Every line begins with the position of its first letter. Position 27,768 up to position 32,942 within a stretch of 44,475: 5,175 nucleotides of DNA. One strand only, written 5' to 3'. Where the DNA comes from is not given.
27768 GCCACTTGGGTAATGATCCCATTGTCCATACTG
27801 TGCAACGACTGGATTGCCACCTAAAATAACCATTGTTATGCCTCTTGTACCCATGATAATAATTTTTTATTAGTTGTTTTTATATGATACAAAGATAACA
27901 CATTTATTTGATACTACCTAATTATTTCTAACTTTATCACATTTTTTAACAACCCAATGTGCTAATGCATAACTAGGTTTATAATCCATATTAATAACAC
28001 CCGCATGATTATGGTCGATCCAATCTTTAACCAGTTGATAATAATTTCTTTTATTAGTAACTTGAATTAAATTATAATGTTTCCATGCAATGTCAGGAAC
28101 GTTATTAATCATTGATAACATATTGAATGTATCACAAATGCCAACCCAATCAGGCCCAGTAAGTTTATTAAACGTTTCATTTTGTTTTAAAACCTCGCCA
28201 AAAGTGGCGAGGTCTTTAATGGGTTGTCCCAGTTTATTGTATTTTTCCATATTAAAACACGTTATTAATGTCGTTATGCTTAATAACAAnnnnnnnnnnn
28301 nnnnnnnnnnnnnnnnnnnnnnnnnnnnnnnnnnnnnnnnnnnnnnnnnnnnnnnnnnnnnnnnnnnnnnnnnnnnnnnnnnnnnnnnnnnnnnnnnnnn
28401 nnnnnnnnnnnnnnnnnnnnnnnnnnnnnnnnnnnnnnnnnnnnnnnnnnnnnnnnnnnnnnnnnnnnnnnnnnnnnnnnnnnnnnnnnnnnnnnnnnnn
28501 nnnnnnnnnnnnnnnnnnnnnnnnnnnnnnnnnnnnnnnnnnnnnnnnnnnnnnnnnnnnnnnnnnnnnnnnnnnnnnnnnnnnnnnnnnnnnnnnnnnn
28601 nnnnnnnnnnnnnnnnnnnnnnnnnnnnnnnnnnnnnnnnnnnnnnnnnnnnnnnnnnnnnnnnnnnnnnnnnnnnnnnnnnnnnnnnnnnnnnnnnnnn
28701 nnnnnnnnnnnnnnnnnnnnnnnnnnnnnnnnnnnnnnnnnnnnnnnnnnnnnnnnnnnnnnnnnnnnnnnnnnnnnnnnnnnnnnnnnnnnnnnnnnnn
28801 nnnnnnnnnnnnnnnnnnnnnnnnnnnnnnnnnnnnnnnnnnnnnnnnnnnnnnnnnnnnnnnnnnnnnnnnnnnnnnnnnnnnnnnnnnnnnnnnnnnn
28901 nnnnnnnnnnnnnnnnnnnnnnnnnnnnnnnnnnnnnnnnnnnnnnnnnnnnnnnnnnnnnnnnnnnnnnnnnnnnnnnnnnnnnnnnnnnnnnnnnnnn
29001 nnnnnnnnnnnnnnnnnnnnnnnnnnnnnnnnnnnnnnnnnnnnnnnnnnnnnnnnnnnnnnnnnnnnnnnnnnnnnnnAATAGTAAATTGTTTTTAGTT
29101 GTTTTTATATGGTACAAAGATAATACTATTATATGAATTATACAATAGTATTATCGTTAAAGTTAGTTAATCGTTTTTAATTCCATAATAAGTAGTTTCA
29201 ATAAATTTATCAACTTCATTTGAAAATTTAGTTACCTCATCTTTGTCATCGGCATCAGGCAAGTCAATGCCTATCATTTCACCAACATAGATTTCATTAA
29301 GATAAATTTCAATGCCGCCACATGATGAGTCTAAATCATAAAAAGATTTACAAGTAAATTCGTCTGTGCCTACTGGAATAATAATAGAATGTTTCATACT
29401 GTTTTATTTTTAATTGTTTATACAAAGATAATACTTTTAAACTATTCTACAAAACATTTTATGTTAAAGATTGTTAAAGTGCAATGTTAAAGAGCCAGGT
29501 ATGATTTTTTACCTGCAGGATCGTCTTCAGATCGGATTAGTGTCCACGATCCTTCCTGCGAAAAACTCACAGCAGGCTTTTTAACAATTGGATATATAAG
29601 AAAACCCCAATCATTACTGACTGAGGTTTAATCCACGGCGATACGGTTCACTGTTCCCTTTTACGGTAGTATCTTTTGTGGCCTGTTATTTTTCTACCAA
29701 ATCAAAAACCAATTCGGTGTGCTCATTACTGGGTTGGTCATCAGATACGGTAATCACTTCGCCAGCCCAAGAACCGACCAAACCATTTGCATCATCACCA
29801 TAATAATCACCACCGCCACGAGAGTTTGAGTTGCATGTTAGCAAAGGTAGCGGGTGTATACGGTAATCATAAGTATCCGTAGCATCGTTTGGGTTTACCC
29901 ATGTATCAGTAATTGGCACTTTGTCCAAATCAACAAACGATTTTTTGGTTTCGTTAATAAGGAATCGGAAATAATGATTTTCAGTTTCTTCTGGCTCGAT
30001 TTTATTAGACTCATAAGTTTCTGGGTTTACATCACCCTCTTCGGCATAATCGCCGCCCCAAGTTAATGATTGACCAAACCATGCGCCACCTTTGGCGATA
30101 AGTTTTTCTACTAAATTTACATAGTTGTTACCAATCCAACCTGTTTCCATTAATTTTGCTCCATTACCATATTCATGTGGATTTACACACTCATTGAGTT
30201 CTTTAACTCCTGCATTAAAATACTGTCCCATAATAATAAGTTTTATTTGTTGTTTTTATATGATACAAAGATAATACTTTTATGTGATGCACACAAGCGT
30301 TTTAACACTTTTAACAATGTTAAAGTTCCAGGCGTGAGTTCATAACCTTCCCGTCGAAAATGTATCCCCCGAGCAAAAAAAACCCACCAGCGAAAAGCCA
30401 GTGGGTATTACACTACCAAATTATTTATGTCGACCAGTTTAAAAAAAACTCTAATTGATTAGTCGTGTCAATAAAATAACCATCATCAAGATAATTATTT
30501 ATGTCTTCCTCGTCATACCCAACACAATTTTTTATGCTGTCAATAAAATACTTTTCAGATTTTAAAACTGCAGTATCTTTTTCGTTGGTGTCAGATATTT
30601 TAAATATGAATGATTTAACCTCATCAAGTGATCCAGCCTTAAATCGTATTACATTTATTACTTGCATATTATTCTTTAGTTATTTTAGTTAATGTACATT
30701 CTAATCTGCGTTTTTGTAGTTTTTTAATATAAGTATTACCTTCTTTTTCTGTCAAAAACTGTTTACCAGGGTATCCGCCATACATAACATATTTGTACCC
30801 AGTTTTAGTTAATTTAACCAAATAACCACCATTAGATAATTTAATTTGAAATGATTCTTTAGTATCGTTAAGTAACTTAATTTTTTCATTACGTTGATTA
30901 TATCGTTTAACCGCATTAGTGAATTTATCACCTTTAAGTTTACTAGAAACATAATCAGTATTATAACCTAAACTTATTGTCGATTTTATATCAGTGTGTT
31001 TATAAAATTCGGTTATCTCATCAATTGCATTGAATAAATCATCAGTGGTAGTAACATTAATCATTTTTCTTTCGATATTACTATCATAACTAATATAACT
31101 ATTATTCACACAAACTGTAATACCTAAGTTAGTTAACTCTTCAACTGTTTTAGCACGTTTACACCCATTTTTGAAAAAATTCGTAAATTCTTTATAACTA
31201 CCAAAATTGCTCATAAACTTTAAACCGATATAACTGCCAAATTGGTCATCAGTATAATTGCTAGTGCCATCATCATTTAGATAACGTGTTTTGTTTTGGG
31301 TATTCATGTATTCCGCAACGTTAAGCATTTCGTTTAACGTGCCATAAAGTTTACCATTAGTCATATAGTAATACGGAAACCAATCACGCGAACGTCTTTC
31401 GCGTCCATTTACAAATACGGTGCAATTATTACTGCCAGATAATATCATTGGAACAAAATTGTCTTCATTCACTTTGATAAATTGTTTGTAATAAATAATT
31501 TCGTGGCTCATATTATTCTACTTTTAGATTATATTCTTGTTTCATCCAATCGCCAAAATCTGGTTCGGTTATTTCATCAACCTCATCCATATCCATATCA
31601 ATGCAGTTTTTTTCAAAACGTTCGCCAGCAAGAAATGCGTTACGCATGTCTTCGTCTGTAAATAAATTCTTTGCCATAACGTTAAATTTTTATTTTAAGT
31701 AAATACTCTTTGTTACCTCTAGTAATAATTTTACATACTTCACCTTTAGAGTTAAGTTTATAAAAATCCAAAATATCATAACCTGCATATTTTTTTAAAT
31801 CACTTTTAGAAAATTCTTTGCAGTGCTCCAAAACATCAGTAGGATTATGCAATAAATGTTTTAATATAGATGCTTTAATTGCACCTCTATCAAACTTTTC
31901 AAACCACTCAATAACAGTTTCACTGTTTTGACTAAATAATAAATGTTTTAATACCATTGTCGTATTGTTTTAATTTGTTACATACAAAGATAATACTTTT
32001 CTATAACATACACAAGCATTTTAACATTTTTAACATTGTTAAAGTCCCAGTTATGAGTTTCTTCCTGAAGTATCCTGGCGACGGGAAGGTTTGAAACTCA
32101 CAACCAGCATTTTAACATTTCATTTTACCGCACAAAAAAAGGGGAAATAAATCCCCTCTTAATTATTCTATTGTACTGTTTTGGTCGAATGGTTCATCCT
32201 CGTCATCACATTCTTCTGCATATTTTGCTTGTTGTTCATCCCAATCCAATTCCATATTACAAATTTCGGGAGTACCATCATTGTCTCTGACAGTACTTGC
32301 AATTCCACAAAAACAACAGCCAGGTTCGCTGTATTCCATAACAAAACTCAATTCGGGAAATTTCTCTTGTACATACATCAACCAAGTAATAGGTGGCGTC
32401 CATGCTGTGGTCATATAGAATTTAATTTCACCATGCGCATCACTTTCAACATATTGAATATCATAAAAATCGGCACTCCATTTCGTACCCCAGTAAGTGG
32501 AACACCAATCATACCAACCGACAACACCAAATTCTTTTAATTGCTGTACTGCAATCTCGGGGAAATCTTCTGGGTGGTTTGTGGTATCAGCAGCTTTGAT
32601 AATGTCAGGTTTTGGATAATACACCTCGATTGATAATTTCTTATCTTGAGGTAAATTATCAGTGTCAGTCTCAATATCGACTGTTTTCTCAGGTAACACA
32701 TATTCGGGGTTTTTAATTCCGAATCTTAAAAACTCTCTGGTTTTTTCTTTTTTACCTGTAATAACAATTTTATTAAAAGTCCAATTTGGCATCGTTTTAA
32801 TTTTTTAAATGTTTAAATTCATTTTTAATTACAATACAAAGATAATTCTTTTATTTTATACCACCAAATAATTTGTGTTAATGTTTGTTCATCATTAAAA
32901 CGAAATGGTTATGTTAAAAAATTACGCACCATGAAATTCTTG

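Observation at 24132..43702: About 20 copies of a modular regulatory cassette; a palindrome lies at an invariant 44-nt offset from the -7 box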

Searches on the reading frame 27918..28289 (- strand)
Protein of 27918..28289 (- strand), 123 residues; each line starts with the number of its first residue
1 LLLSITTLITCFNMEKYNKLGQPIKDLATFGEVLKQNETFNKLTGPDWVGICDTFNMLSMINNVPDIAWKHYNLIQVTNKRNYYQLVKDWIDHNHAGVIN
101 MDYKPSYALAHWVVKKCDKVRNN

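Call 49: search_protein_families(library=pfam, proteins=[window:27918-28289:-], max_evalue=0.01)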
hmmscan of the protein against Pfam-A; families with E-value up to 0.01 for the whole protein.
window:27918-28289:- (123 aa): 0 families

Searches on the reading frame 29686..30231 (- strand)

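Call 15: search_protein_families(library=pfam, proteins=[window:29686-30231:-], max_evalue=0.01)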
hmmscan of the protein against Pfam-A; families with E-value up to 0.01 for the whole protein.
window:29686-30231:- (181 aa): 0 families

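Call 16: search_protein_families(library=phrogs, proteins=[window:29686-30231:-], max_evalue=0.001)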
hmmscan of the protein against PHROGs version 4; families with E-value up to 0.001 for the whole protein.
window:29686-30231:- (181 aa): 2 families
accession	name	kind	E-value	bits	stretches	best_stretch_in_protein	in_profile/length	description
phrog_3156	-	unknown function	2.2e-16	61.2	2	1-70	1-72/244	-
phrog_35050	-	unknown function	3.8e-10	41.1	1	1-158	1-152/182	-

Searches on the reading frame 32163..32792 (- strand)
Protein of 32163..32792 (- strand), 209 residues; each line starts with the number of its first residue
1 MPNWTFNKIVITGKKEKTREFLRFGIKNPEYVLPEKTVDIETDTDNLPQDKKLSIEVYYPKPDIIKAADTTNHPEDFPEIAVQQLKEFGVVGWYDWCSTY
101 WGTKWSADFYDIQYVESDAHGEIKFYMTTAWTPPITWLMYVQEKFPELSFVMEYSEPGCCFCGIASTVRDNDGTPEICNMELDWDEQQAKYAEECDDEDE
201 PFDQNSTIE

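Call 15: search_protein_families(library=pfam, proteins=[window:32163-32792:-], max_evalue=0.01)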
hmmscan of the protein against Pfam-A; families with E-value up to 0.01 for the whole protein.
window:32163-32792:- (209 aa): 1 family
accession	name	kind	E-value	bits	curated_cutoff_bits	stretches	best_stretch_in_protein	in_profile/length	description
PF18406.6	DUF1281_C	-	2.6e-08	34.1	22.8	1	109-172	1-62/88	Ferredoxin-like domain in Api92-like protein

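Call 16: search_protein_families(library=phrogs, proteins=[window:32163-32792:-], max_evalue=0.001)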
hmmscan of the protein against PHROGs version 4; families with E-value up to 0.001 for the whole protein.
window:32163-32792:- (209 aa): 2 families
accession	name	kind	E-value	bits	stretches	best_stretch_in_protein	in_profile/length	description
phrog_12644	-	unknown function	2.6e-15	57.8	1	76-172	96-189/236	-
phrog_20518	-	unknown function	3.1e-09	38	1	91-162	105-174/177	-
